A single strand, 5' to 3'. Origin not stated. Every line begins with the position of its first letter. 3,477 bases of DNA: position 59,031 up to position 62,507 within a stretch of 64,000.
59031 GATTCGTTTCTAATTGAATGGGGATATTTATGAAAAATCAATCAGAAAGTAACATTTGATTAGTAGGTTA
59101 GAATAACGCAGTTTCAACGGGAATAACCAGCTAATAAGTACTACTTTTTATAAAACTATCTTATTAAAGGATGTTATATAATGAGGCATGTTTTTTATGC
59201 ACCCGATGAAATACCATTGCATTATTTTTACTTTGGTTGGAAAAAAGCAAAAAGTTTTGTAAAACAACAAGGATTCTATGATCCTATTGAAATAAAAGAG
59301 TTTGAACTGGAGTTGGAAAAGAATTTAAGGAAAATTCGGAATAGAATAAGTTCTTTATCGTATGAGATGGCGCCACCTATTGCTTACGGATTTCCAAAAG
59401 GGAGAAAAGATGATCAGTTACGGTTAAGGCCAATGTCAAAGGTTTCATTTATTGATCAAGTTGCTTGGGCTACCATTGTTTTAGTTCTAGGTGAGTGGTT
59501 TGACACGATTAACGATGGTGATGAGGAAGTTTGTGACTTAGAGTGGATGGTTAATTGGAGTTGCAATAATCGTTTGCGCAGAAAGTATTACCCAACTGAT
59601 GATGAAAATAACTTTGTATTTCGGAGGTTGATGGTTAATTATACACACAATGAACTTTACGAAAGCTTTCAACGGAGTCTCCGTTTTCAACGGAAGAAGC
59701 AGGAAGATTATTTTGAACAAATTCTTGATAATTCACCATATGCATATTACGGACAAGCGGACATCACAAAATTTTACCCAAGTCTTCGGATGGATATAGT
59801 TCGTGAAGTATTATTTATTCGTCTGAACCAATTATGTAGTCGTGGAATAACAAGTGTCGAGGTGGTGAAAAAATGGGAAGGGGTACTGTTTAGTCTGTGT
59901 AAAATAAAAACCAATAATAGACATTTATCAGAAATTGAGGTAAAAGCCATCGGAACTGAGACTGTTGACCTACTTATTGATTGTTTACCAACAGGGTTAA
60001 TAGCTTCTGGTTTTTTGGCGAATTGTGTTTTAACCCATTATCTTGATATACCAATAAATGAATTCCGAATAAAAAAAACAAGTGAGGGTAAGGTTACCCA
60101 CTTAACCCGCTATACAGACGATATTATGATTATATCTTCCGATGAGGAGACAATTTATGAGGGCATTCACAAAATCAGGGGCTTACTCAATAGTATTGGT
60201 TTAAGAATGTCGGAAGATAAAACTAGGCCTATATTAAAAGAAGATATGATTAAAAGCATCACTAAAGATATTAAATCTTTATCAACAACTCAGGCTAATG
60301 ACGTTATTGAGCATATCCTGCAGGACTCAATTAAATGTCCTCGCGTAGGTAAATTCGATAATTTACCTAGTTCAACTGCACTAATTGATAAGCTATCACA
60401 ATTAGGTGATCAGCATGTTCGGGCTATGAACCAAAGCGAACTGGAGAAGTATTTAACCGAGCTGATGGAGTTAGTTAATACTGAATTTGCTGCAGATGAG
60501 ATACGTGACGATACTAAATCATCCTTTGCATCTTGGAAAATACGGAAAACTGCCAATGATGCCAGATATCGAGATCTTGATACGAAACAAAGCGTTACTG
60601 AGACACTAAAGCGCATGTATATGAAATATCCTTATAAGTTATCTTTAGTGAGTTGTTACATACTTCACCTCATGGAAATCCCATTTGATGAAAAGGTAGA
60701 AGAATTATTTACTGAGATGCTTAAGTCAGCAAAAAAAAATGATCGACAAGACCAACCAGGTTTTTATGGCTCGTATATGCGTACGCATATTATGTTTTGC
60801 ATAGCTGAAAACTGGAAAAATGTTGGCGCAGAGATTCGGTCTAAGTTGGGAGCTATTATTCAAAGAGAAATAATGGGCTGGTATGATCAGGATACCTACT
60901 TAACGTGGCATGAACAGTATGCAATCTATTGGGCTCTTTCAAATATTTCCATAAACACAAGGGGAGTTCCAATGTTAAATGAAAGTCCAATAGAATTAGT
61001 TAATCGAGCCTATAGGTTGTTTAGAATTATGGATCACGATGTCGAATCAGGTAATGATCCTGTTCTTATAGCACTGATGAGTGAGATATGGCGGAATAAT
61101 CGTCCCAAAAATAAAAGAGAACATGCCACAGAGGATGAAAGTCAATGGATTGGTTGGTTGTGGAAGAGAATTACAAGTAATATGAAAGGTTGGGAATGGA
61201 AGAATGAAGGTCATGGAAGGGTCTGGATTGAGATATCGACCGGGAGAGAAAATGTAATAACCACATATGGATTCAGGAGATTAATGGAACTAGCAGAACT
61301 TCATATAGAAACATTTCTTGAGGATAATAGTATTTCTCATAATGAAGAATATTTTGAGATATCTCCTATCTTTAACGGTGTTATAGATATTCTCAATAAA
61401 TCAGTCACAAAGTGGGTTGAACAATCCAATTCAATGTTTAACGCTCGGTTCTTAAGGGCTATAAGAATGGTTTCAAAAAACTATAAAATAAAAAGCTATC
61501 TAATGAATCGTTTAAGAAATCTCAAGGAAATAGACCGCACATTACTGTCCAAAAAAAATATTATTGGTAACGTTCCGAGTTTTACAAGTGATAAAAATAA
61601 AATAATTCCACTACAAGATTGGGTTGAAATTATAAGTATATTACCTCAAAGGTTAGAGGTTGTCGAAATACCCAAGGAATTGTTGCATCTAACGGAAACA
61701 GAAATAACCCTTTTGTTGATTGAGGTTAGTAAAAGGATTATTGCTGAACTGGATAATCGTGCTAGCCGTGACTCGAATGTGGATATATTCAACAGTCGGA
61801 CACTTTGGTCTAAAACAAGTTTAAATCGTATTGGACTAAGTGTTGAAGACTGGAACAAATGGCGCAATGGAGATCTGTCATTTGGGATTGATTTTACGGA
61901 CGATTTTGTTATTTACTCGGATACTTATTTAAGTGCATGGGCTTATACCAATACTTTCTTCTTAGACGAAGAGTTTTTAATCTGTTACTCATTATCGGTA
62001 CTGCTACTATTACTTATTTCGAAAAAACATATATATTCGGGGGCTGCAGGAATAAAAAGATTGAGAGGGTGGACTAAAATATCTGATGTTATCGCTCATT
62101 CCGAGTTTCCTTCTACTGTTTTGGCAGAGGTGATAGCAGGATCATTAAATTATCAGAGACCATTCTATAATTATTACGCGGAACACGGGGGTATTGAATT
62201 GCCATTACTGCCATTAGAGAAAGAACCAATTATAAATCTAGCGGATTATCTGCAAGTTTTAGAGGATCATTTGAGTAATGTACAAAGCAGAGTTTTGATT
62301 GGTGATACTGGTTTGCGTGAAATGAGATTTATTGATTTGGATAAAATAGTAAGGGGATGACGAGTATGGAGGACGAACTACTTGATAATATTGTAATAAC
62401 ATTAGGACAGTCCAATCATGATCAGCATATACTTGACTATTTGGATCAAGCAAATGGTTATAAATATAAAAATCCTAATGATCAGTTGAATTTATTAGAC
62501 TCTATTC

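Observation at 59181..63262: Split reverse transcriptase plus nitrilase operon (DRT1-like but two genes) in an AT-rich island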

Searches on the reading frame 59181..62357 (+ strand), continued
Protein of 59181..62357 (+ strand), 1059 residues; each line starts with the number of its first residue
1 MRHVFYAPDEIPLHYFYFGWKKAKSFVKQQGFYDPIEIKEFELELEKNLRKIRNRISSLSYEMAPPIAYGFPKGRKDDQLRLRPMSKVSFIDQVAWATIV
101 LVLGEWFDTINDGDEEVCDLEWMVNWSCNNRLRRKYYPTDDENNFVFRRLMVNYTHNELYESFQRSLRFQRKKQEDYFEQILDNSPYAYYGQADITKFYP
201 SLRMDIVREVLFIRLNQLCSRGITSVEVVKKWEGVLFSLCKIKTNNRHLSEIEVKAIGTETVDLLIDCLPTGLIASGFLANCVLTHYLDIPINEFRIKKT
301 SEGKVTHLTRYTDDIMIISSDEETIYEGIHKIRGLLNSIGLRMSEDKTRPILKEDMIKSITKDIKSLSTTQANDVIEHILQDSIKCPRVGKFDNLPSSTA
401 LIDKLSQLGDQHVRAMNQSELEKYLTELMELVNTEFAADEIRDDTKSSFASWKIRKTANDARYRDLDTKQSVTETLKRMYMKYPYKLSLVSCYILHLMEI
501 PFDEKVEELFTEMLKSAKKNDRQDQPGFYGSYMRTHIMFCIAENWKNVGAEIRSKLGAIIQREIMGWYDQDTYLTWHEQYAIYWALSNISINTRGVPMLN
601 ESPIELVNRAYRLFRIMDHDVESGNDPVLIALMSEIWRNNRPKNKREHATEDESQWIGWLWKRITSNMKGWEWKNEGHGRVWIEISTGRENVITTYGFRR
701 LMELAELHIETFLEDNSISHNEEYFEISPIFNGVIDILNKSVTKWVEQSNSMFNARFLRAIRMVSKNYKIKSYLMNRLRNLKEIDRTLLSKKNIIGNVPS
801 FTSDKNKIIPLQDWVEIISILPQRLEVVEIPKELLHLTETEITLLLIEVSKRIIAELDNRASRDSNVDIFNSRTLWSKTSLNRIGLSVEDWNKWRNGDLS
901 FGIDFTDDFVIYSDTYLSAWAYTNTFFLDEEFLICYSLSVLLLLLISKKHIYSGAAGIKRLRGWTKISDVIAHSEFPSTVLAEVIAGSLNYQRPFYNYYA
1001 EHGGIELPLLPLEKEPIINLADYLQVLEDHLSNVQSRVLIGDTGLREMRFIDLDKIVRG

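Call 79: search_solved_structures(query=A3, max_evalue=10, show_alignments=0)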
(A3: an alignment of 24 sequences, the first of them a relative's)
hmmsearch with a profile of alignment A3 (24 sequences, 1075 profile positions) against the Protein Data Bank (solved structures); distinct sequences matched with E-value up to 10: 39.
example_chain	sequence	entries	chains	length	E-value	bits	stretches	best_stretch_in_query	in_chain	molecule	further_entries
9yfd_A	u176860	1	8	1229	2.2e-14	55.6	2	212-330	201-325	Defense-associated reverse transcriptase 1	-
8ub7_A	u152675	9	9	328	1.5e-08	36.3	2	289-380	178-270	Reverse transcriptase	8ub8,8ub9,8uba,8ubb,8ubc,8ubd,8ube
5hhj_A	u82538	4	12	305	2.7e-07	32.1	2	3-119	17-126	Retron-type reverse transcriptase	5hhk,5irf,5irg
5hhl_A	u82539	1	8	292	7.5e-07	30.7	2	2-119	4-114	Retron-type reverse transcriptase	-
7uim_D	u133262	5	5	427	2.9e-06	28.7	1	2-119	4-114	Group II intron reverse transcriptase/maturase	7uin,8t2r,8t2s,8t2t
8bgj_A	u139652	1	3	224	0.0001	23.6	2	275-354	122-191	RNA-directed DNA polymerase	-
9z6y_A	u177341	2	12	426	0.00011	23.5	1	251-353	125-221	Drt3a reverse transcriptase protein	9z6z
2csn_A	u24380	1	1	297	0.00086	20.5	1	853-966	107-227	CASEIN KINASE-1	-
1csn_A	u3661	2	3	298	0.00087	20.5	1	853-966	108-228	CASEIN KINASE-1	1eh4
4nt4_A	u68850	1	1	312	0.0024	19.1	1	849-960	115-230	Gilgamesh, isoform I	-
2cmw_A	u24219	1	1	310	0.0068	17.6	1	854-971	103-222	CASEIN KINASE I ISOFORM GAMMA-1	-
2izr_A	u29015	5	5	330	0.013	16.7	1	845-960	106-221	CASEIN KINASE I ISOFORM GAMMA-3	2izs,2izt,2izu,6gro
2chl_A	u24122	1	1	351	0.015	16.5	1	845-960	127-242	CASEIN KINASE I ISOFORM GAMMA-3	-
36jc_A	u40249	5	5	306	0.015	16.4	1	859-966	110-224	Serine/threonine protein kinase YCK2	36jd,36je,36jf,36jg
6u69_A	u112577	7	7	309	0.016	16.4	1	859-966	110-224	Serine/threonine protein kinase | non-specific serine/threonine protein kinase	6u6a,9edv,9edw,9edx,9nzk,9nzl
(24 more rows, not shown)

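Call 86: search_protein_families(library=padloc, proteins=[P0067, L018:1381-2424:+], max_evalue=1e-15)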
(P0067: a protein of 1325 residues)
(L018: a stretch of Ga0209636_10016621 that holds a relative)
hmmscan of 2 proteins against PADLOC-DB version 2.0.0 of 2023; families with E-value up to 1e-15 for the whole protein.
P0067 (1325 aa): 6 families
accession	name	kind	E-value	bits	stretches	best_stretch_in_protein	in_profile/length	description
PDLC03804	RTasNitrilase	-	7.4e-40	135.2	1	1068-1292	179-388/397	DRT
PDLC03780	RT_UG5-nitrilase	-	3.2e-30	103.3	1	1068-1301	684-892/907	DRT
PDLC03759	RT_UG21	-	3.3e-22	76.9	1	15-347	8-263/503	DRT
PDLC03782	RT_UG6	-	2.2e-20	70.7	1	176-432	96-350/925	DRT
PDLC01136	RT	-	2.2e-17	61.4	0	12-103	9-97/263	RT (reverse transcriptase)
PDLC03745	Drt1a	-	3.4e-16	56.3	0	17-432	22-432/1176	DRT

L018:1381-2424:+ (348 aa): 2 families
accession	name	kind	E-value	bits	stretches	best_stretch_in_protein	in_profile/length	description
PDLC03800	RTasDnaG-like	-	7.5e-92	306.8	1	2-345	43-374/550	DRT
PDLC03767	RT_UG29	-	1.5e-29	100.2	1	3-316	3-330/2280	DRT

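Call 99: search_protein_families(library=padloc, proteins=[L012:45-1082:+, L012:1082-1798:+, L012:2264-3367:+, L012:3367-5097:+], max_evalue=0.00001)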
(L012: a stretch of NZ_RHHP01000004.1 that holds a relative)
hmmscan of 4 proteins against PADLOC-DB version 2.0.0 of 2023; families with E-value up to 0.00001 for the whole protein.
L012:45-1082:+ (346 aa): 0 families

L012:1082-1798:+ (239 aa): 1 family
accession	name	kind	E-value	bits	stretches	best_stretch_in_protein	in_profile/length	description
PDLC02630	DrmD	-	2.1e-48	163.2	1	30-234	39-245/260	DrmD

L012:2264-3367:+ (368 aa): 7 families
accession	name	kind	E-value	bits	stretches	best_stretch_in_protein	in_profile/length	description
PDLC00631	ZorD1|ZorD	-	4.2e-22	75.8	1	192-324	927-1064/1071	"SWI2/SNF2 helicase, Mrr-like nuclease"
PDLC04819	PDC-S02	-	1.4e-16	58.6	1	171-322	158-308/334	-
PDLC00628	ZorD1|ZorD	-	5e-15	52.3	1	194-327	1006-1146/1171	"SWI2/SNF2 helicase, Mrr-like nuclease"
PDLC04796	PDC-S02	-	4.7e-12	43.6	1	115-324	160-361/390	-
PDLC04806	PDC-S02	-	1.5e-08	32.3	1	185-323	164-303/324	-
PDLC03657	mREase_IV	-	3.1e-08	31.3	1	196-323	158-294/317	Type IV methyl-directed restriction enzyme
PDLC04815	PDC-S02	-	4.1e-06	24.3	1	159-323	149-321/346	-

L012:3367-5097:+ (577 aa): 0 families

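Call 105: search_dna_similar(query=window:59181-62357:+, collection=phages, mode=protein, max_evalue=0.001, max_rows=10)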
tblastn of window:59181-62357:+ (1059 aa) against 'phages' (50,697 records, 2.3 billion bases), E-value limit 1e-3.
No match.

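Call 106: search_dna_similar(query=window:59181-62357:+, collection=plasmids, mode=protein, max_evalue=0.001, max_rows=10)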
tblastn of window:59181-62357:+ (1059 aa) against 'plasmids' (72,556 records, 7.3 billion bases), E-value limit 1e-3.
Records with a match: 1; places in all: 1; records where one place covers at least 80% of the query: 0.
Best place of each record, by identity: <60% 1.
By first word of the organism name: Pseudoalteromonas 1.
By predicted mobility (MOB-suite, as given by PLSDB): non-mobilizable 1.
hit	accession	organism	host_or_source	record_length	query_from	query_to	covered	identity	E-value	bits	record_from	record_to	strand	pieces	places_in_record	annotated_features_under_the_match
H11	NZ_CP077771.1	Pseudoalteromonas shioyasakiensis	Haliotis discus hannai,plate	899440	6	521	49%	24.0%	4e-6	59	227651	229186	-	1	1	reverse transcriptase domain-containing protein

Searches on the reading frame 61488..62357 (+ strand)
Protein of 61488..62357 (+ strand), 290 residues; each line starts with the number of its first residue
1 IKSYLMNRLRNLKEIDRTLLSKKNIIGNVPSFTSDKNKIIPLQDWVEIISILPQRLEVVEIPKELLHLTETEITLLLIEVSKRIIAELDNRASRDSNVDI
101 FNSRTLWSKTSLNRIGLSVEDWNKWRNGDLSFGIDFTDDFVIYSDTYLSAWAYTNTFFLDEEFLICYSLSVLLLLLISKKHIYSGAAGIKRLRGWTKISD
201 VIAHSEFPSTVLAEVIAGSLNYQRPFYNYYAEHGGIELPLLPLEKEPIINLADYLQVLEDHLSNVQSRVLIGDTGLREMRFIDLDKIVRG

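Call 94: search_solved_structures(query=A4, max_evalue=10, show_alignments=1)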
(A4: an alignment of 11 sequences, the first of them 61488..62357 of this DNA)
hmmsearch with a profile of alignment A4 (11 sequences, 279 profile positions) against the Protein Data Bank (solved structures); distinct sequences matched with E-value up to 10: 4.
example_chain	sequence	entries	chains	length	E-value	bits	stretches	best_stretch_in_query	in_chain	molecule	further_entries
2fh0_A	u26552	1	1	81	0.27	13.9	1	52-92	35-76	Hypothetical 16.0 kDa protein in ABF2-CHL12 intergenic region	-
8oin_Bp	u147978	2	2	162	0.38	13.4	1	37-89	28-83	Mitochondrial ribosomal protein L40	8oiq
2jxn_A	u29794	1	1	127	0.44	13.1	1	52-93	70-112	Uncharacterized protein YMR074C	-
4v1a_d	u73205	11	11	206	0.62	12.7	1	37-88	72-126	MITORIBOSOMAL PROTEIN ML40, MRPL40 | 39S ribosomal protein L40, mitochondrial isoform 1 | Mitochondrial ribosomal protein L40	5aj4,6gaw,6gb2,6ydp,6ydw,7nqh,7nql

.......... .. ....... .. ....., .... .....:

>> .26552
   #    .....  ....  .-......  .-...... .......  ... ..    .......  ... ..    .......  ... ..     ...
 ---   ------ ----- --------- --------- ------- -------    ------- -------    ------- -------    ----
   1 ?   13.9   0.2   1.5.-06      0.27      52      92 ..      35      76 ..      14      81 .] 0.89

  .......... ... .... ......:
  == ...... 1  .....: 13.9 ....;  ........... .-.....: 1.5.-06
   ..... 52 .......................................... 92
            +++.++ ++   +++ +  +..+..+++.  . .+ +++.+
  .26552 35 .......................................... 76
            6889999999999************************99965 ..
